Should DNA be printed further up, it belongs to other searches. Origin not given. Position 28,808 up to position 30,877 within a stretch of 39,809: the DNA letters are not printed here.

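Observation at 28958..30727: Cytochrome-bd subunit-I-like core with three C-terminal c-type haem domains and no Q-loop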

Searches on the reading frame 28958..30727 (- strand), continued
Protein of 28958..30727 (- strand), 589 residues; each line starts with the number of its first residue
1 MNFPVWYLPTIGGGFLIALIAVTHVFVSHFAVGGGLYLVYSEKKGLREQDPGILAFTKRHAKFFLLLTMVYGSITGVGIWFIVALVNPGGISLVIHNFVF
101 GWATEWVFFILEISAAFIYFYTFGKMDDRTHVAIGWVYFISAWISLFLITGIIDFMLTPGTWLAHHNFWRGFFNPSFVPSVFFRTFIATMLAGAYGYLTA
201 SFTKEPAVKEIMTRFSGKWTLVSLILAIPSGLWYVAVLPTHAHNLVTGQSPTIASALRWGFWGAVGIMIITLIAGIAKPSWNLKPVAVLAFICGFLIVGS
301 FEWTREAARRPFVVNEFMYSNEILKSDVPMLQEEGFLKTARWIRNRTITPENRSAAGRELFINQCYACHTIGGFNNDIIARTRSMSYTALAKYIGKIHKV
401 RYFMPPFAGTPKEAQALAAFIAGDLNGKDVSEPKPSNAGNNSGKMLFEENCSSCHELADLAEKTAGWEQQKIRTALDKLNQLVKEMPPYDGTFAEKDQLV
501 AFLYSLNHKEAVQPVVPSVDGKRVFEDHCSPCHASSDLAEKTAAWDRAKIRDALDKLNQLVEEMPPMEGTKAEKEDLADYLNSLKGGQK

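Call 21: search_solved_structures(query=A1, max_evalue=0.01, show_alignments=4)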
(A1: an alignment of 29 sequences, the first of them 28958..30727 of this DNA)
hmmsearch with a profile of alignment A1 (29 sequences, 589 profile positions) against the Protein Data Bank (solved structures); distinct sequences matched with E-value up to 0.01: 10.
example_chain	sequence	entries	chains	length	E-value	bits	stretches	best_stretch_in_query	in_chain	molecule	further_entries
9l08_A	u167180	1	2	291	1.8e-05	26.6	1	411-536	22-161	Covalently Connected Cytochrome c555 trimer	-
6xkx_p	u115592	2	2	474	1.9e-05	26.6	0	351-375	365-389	Cbb3-type cytochrome c oxidase subunit CcoP,Cytochrome c-type cyt cy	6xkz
8smr_G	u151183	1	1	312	4.3e-05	25.4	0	411-458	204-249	Cbb3-type cytochrome c oxidase subunit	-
8snh_G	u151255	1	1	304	0.00022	23.1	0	412-459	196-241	Cbb3-type cytochrome c oxidase subunit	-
3mk7_C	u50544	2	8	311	0.00065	21.5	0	411-457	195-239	Cytochrome c oxidase, cbb3-type, subunit P | Cbb3-type cytochrome c oxidase subunit CcoP1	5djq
6tr1_C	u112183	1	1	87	0.0028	19.4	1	355-423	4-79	Cytochrome c6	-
2v08_A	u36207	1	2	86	0.0032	19.2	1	354-424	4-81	CYTOCHROME C6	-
6tr1_A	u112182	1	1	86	0.0039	18.9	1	355-423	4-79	Cytochrome c6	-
6tr1_E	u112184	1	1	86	0.005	18.6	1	355-423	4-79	Cytochrome c6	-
1c6s_A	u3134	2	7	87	0.0051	18.5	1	355-423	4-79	CYTOCHROME C6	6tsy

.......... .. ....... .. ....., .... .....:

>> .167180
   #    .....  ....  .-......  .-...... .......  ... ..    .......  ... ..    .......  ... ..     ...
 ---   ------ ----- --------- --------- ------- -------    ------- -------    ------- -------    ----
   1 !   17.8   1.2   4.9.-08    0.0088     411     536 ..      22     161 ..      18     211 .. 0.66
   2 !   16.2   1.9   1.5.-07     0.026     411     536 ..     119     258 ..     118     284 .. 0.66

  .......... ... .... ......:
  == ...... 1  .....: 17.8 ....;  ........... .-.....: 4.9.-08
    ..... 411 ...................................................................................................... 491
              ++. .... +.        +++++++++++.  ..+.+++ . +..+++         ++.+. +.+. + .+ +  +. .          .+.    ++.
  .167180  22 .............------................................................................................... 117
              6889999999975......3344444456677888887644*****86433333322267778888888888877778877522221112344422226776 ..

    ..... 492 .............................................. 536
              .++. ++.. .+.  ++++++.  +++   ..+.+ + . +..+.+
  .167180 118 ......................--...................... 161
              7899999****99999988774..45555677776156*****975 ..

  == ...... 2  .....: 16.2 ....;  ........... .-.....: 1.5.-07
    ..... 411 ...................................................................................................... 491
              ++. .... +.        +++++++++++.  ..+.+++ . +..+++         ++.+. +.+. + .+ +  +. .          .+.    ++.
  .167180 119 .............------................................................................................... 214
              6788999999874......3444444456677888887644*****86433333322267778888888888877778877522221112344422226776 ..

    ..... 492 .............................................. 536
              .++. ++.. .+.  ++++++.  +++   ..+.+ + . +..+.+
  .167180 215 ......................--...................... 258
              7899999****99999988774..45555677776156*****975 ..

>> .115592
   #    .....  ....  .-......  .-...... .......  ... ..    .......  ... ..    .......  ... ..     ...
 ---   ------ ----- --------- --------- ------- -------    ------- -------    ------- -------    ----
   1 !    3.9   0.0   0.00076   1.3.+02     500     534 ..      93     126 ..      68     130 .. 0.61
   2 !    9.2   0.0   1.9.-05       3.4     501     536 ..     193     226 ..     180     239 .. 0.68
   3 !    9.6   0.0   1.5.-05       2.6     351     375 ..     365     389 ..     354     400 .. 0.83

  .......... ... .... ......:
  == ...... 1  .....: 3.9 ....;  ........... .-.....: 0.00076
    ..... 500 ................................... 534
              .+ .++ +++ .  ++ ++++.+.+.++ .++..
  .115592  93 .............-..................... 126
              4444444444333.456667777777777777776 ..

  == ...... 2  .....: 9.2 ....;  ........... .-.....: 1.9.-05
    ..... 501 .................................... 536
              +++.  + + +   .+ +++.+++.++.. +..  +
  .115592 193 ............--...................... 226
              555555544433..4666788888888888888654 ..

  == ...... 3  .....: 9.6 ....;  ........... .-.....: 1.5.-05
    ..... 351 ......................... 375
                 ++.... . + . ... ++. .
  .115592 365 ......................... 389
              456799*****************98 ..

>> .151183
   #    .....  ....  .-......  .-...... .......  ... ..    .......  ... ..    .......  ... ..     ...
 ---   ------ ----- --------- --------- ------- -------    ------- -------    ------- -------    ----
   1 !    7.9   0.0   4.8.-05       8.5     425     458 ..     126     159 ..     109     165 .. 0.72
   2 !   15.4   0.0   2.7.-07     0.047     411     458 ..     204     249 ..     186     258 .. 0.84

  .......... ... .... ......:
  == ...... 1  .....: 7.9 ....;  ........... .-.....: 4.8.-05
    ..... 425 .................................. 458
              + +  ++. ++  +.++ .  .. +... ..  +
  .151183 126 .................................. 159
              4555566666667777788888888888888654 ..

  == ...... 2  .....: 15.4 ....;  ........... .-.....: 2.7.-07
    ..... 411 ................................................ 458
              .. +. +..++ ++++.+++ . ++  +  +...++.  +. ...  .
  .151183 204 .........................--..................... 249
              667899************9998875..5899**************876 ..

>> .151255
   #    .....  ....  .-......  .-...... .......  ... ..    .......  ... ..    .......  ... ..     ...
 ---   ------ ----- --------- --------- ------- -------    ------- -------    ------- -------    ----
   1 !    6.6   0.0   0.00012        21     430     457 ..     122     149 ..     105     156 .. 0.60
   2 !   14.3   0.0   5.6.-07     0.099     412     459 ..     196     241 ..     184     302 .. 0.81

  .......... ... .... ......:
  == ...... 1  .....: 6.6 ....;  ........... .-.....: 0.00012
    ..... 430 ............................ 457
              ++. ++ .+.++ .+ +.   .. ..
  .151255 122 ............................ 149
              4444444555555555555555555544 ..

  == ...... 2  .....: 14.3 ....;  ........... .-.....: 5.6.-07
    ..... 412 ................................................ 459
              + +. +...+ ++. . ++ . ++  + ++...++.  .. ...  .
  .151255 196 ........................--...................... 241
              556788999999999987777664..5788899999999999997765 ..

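Call 25: predict_structure(alignment_id=A1)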
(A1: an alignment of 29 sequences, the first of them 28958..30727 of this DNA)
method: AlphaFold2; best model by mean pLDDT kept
length: 589 residues; sequences in the alignment: 29
mean_pLDDT: 72.7   pTM: 0.55
mean pLDDT of the five models: 72.7, 72.5, 69.4, 69.2, 65.3
residues with pLDDT >= 90: 79; 70-90: 291; 50-70: 138; < 50: 81
segments of 3 or more residues with pLDDT < 50: 1-14, 73-75, 81-125, 435-439, 511-518, 587-589
pLDDT, mean of each block of 10 residues (from residue 1): 34 48 54 57 70 71 58 50 45 40 43 48 54 66 71 64 65 82 87 82 85 89 92 83 70 79 94 93 93 87 66 57 76 87 84 92 79 75 81 79 76 93 88 53 77 74 83 82 68 79 78 45 75 78 85 88 80 86 67
secondary structure, 60 per line:
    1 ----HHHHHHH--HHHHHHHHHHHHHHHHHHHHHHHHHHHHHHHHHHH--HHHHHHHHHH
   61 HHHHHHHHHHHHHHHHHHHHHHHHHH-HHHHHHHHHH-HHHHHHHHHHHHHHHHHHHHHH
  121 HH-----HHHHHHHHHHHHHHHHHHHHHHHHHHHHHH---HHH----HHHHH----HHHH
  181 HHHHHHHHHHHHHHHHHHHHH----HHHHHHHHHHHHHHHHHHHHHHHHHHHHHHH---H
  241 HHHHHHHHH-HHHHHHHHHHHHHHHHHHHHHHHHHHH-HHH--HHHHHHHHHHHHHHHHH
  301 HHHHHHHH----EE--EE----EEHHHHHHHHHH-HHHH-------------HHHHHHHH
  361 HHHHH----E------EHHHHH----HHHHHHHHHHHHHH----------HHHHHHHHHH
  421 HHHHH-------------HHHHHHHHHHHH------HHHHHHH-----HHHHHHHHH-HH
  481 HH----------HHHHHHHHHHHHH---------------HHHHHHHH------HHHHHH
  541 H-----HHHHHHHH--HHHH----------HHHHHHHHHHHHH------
elements in order: H5-11 H14-48 H51-86 H88-97 H99-122 H128-157 H168-172 H177-201 H206-236 H240-249 H251-277 H284-308 H325-334 H336-339 H353-365 H378-382 H387-400 H411-425 H439-450 H457-463 H469-477 H479-482 H493-505 H521-528 H535-541 H547-554 H557-560 H571-583

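Call 32: fold_search(model_id=the predicted structure, library=pdb)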
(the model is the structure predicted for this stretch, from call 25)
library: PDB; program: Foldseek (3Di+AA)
matches with E <= 10: 197; with E <= 0.001: 0
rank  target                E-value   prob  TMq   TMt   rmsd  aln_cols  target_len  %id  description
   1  9r2g_A                4.8e-03  1.00  0.29  0.42  10.5       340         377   17  Cytochrome bd II oxidase qOR-2 type from Mycobacterium smegmatis (released 2026-03-04)
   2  6rx4_A                7.9e-03  1.00  0.29  0.36  11.1       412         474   11  THE STRUCTURE OF BD OXIDASE FROM ESCHERICHIA COLI (released 2019-11-20)
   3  5doq_A                1.2e-02  1.00  0.30  0.40  10.6       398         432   16  The structure of bd oxidase from Geobacillus thermodenitrificans (released 2016-05-04)
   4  9fka_A                1.3e-02  1.00  0.24  0.29  12.3       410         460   15  Cryo-EM structure of the reduced cytochrome bd oxidase from M. tuberculosis (released 2025-02-12)
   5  7oy2_C                1.3e-02  1.00  0.30  0.38  11.5       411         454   11  High resolution structure of cytochrome bd-II oxidase from E. coli (released 2021-12-15)
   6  7d5i_A                1.8e-02  1.00  0.26  0.32  11.9       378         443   13  Structure of Mycobacterium smegmatis bd complex in the apo-form. (released 2021-06-23)
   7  8b4o_A                2.1e-02  1.00  0.26  0.33  11.6       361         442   15  Cryo-EM structure of cytochrome bd oxidase from C. glutamicum (released 2022-12-28)
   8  7nkz_A                4.8e-02  1.00  0.24  0.30  12.4       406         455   14  Cryo-EM structure of the cytochrome bd oxidase from M. tuberculosis at 2.5 A resolution (released 2021-09-22)
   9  7ose_A                6.5e-02  1.00  0.28  0.32  11.6       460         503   11  cytochrome bd-II type oxidase with bound aurachin D (released 2021-11-17)
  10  6rko_A                7.8e-02  1.00  0.28  0.35  12.4       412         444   13  Cryo-EM structure of the E. coli cytochrome bd-I oxidase at 2.68 A resolution (released 2019-10-16)
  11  6rx4_B                1.3e-01  0.99  0.24  0.34  12.4       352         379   13  THE STRUCTURE OF BD OXIDASE FROM ESCHERICHIA COLI (released 2019-11-20)
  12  7nkz_B                1.8e-01  0.99  0.22  0.36  13.6       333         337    9  Cryo-EM structure of the cytochrome bd oxidase from M. tuberculosis at 2.5 A resolution (released 2021-09-22)
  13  9r2g_D                2.4e-01  1.00  0.30  0.49  11.1       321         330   13  Cytochrome bd II oxidase qOR-2 type from Mycobacterium smegmatis (released 2026-03-04)
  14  5doq_B                3.6e-01  0.96  0.24  0.37  11.2       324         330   14  The structure of bd oxidase from Geobacillus thermodenitrificans (released 2016-05-04)
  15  7mnm_B                1.2e+00  0.08  0.13  0.13  20.7       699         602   11  Crystal structure of the N-terminal domain of NUP358/RanBP2 (residues 1-752) T585M mutant in complex with Fab fragment (released 2022-06-15)
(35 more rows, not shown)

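Call 39: find_related_loci(query=A1, collection=genome_contigs, flank=4000)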
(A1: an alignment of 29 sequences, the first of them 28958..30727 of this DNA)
Query A1 (589 aa) in genome_contigs; peptide patterns used: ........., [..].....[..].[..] (x = any residue, [..] = any of these).
556 stretches matched a pattern; 547 encode a relative of the query (tblastn E <= 1e-3); the best 80 are kept; 80 distinct loci.
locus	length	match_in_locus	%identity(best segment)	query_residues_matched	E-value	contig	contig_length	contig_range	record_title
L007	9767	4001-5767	94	1-589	0e+0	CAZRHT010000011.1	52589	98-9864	MAG TPA_asm: uncultured Holophagae bacterium isolate SRP214966_co1_426 genome assembly, contig: NODE_765_length_52589_co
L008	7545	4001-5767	90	1-589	0e+0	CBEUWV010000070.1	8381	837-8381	MAG TPA_asm: uncultured bacterium isolate SRR13309659_concoct_9 genome assembly, contig: ERZ26778719.562, whole genome s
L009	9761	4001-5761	80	1-589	0e+0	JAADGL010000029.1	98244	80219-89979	MAG: Acidobacteriota bacterium isolate M_MetaBat.117 contig-127_788, whole genome shotgun sequence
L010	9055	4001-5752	64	1-589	0e+0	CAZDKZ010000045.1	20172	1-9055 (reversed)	MAG TPA_asm: uncultured Holophagae bacterium isolate binchicken_co42_312 genome assembly, contig: NODE_3426_length_20172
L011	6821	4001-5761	62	1-589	0e+0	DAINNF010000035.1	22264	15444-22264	MAG TPA_asm: Acidobacteriota bacterium isolate CTOTU1803 NODE_238_length_22264_cov_4.589536, whole genome shotgun sequen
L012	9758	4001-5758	60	1-588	0e+0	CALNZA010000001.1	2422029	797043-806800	MAG: Desulfocapsaceae bacterium isolate LOGT_bin.0118 genome assembly, contig: contig_12850, whole genome shotgun sequen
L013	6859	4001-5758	58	1-589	0e+0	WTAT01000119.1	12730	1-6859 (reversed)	MAG: Desulforhopalus sp. isolate GLR1684 c_000000834812, whole genome shotgun sequence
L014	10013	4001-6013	58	1-588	0e+0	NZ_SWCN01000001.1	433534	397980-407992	Desulforhopalus sp. IMCC35007 NODE_1_length_433534_cov_77.393609, whole genome shotgun sequence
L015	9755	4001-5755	60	1-584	0e+0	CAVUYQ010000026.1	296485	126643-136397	MAG: uncultured delta proteobacterium isolate MFD05684.bin.2.118 genome assembly, contig: contig_67254, whole genome sho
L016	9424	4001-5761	58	1-589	0e+0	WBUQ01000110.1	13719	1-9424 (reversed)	MAG: Desulfobulbaceae bacterium isolate SB20 contig_1852, whole genome shotgun sequence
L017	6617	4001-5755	59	1-584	0e+0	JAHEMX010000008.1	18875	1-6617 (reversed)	MAG: Desulfobulbaceae bacterium isolate Ww85 NODE_5515_length_18875_cov_2.965767, whole genome shotgun sequence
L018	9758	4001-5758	58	1-588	0e+0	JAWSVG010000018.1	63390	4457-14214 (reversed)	MAG: Desulfocapsaceae bacterium isolate BHT14_PBSA_del1 B8PBSAT2_contig_36, whole genome shotgun sequence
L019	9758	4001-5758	58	1-589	0e+0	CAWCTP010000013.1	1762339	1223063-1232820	MAG: uncultured delta proteobacterium isolate MFD05442.bin.2.256 genome assembly, contig: contig_4159, whole genome shot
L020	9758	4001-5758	58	1-589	0e+0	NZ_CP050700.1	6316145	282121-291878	Desulfopila sp. IMCC35008 chromosome, complete genome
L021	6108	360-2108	59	1-589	0e+0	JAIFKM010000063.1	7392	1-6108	MAG: Desulfobulbaceae bacterium isolate bin_102 scaffold_17852, whole genome shotgun sequence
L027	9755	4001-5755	57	1-589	0e+0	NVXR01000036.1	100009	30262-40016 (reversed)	MAG: Desulfotalea sp. isolate NORP6 Contig_source1382A_23361, whole genome shotgun sequence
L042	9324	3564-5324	54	1-589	0e+0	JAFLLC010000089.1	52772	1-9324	MAG: Deltaproteobacteria bacterium isolate LaCa_MAG_21 c_000000001106, whole genome shotgun sequence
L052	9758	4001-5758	57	1-587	0e+0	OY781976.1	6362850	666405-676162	MAG: uncultured Desulforhopalus sp. isolate bb11d97f-aff7-40c5-8ccb-5babbf234ee9 genome assembly, chromosome: 1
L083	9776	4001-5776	53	1-588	0e+0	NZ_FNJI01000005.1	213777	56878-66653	Desulforhopalus singaporensis strain DSM 12130, whole genome shotgun sequence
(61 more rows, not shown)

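Call 58: list_cluster_members(proteins=[P0010, P0092, P0095, P0004, P0126, P0001, P0121])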
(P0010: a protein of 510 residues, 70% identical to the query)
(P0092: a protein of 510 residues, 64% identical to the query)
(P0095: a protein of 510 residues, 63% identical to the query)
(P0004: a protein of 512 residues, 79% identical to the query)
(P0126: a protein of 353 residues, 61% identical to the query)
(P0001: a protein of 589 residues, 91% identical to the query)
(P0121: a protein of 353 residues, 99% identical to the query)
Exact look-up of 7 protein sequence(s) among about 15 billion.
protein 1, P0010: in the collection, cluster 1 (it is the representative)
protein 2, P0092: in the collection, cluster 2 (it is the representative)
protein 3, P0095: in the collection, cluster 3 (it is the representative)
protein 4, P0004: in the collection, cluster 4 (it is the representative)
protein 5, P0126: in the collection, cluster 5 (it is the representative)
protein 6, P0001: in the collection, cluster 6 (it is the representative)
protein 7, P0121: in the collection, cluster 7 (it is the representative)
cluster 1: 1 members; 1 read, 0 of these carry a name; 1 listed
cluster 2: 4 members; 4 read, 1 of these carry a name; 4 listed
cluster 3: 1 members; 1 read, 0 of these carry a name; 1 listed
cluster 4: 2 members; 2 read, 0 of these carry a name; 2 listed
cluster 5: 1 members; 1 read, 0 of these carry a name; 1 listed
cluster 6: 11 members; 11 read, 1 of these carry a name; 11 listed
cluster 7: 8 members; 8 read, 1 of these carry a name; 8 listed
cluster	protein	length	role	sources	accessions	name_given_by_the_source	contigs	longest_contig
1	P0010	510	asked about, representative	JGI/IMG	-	-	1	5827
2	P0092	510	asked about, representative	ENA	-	-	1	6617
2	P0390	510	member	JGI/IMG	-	mono/diheme cytochrome c family protein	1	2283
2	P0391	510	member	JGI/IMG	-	-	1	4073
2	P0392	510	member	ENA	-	-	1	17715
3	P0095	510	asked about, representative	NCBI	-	-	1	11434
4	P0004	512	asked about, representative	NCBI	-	-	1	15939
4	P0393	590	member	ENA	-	-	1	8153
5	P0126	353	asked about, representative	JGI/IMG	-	-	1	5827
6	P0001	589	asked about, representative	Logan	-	-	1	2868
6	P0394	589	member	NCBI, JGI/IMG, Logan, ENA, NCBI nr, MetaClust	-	-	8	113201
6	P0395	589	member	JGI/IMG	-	mono/diheme cytochrome c family protein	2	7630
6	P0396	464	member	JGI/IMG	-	-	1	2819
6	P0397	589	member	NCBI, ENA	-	-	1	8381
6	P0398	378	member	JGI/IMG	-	-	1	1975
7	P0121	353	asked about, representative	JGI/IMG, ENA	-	-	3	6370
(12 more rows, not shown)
